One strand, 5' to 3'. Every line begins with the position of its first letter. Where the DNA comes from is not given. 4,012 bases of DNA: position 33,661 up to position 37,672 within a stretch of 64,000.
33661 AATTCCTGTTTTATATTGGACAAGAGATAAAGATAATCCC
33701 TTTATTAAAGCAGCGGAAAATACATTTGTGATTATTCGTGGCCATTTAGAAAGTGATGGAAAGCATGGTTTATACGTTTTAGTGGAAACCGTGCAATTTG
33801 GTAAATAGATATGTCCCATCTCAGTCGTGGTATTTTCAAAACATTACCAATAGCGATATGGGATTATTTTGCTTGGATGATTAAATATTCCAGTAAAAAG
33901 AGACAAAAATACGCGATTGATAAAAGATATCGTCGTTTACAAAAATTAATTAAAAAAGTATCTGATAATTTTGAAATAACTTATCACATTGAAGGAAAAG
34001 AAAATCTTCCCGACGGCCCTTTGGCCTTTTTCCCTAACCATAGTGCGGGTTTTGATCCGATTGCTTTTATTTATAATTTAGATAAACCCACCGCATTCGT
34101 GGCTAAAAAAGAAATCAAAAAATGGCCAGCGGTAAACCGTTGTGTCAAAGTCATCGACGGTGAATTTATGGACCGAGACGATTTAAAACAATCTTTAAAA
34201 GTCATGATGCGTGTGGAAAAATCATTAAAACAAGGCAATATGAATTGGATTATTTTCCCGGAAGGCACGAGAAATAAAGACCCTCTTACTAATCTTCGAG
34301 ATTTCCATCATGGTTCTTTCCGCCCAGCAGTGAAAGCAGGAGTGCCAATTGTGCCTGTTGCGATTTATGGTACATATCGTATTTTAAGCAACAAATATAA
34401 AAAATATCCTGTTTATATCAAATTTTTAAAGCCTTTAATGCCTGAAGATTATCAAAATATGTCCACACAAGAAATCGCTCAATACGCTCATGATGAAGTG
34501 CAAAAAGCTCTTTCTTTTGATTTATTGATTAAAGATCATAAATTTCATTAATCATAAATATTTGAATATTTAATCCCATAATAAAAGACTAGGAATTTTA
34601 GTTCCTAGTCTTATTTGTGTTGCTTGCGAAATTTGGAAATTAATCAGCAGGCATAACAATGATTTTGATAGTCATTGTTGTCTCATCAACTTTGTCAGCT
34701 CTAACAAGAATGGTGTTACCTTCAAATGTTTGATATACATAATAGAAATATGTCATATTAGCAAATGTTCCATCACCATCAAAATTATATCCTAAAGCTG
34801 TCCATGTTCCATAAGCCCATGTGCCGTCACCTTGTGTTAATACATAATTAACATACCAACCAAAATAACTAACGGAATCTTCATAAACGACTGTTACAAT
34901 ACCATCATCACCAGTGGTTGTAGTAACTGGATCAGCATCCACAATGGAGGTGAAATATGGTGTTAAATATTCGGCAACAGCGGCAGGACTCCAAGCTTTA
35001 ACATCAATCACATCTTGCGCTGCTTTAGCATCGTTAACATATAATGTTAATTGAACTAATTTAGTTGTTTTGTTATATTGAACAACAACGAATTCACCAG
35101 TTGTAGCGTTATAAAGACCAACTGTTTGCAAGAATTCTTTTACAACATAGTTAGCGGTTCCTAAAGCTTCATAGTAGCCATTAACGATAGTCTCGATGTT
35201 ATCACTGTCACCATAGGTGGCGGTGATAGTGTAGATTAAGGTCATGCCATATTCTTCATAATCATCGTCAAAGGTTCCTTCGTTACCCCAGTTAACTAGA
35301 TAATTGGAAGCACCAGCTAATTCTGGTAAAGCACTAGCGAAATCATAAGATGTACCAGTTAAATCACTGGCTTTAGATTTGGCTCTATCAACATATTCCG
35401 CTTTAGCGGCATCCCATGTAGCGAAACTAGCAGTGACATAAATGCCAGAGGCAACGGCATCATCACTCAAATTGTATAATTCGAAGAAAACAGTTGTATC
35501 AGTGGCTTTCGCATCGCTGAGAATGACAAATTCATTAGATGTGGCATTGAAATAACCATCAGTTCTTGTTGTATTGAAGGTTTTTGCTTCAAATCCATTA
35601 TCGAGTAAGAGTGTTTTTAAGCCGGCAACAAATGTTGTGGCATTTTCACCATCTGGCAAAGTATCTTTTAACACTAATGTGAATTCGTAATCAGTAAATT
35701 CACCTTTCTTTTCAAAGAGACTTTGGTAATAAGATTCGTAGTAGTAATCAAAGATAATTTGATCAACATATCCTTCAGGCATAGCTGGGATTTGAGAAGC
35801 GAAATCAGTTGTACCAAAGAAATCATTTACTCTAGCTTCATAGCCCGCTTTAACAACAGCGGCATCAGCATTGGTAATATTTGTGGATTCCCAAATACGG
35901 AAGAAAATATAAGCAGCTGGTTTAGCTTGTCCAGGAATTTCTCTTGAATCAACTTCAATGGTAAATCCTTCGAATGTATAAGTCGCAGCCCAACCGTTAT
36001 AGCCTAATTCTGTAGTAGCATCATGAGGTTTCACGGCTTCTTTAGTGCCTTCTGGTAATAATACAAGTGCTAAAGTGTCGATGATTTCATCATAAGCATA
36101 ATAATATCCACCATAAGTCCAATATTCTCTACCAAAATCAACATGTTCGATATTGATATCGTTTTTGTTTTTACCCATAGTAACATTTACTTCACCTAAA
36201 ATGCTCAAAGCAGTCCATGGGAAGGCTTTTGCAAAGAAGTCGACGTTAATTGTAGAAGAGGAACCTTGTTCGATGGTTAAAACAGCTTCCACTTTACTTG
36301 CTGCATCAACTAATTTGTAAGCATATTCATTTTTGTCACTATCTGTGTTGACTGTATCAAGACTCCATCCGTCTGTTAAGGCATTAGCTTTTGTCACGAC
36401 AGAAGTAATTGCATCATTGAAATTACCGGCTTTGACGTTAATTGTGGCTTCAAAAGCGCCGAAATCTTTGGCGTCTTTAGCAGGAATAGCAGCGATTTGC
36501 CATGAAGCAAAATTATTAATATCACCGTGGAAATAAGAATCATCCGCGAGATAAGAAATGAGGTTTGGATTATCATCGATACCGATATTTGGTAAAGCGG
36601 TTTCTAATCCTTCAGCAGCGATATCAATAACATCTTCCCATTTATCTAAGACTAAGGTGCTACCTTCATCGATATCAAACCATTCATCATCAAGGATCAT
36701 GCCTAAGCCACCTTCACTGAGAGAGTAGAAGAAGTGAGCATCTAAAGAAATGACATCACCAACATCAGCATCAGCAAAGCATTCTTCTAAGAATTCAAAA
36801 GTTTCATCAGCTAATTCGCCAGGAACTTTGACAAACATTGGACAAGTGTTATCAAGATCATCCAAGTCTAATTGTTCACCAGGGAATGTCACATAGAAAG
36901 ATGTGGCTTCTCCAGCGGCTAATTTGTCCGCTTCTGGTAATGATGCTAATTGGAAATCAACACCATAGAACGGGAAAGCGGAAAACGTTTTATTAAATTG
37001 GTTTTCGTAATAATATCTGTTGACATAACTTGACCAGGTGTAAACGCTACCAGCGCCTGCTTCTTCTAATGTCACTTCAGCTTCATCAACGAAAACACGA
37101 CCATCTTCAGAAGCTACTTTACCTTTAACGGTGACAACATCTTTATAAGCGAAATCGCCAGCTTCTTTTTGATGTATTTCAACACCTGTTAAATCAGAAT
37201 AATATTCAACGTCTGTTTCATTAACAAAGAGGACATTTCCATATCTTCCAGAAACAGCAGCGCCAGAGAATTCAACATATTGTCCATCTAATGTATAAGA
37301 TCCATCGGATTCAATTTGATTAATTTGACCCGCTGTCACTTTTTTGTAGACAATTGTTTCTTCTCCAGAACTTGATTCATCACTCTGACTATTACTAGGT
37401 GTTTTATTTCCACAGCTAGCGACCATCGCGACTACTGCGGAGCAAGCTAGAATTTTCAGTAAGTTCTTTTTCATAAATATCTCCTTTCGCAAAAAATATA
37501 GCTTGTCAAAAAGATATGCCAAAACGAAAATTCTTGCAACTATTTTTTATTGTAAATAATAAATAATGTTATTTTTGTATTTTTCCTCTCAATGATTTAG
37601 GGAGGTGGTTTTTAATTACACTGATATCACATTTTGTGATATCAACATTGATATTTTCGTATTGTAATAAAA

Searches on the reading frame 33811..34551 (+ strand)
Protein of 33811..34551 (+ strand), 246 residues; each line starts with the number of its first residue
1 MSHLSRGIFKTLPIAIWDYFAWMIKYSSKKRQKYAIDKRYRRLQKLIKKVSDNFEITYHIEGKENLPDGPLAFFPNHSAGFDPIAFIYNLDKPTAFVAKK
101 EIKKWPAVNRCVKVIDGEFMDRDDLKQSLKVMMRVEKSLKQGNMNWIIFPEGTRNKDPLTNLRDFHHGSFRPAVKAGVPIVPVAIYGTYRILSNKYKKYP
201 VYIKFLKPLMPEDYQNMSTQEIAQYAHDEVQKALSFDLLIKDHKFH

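Call 58: search_protein_families(library=pfam, proteins=[window:33811-34551:+], max_evalue=0.001)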
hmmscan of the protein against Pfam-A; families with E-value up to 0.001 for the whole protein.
window:33811-34551:+ (246 aa): 1 family
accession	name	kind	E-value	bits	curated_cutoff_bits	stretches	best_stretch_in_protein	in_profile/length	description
PF01553.26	Acyltransferase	-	7.1e-27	94.2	23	1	59-185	3-131/132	Acyltransferase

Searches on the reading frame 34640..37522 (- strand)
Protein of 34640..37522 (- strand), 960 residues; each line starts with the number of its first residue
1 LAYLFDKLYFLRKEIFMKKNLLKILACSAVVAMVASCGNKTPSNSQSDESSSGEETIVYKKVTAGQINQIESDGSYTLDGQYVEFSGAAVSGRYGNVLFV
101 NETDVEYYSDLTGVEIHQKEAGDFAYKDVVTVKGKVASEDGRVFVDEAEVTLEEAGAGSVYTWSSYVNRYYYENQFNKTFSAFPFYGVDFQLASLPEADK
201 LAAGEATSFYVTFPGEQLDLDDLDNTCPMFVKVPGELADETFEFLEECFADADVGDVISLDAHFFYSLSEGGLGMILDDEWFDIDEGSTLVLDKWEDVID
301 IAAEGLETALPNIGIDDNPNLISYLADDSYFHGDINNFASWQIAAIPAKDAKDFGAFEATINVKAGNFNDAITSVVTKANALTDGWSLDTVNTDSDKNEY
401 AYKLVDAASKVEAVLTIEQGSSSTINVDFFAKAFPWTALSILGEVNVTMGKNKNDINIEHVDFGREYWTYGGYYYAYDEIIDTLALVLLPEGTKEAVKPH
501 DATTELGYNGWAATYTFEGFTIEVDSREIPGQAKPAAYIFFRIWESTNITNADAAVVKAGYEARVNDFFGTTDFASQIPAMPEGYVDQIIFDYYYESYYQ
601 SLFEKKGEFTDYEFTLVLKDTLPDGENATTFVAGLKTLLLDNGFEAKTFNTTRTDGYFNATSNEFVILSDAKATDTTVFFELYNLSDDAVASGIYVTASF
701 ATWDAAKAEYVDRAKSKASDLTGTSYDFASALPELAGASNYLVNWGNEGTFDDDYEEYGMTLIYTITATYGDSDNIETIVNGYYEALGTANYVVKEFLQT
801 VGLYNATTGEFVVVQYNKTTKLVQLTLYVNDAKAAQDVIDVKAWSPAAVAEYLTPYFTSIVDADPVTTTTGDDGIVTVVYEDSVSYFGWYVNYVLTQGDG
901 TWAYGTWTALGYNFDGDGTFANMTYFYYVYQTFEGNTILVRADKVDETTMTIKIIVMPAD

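Call 59: search_protein_families(library=pfam, proteins=[window:34640-37522:-], max_evalue=0.001)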
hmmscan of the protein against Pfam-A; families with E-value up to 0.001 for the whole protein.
window:34640-37522:- (960 aa): 0 families
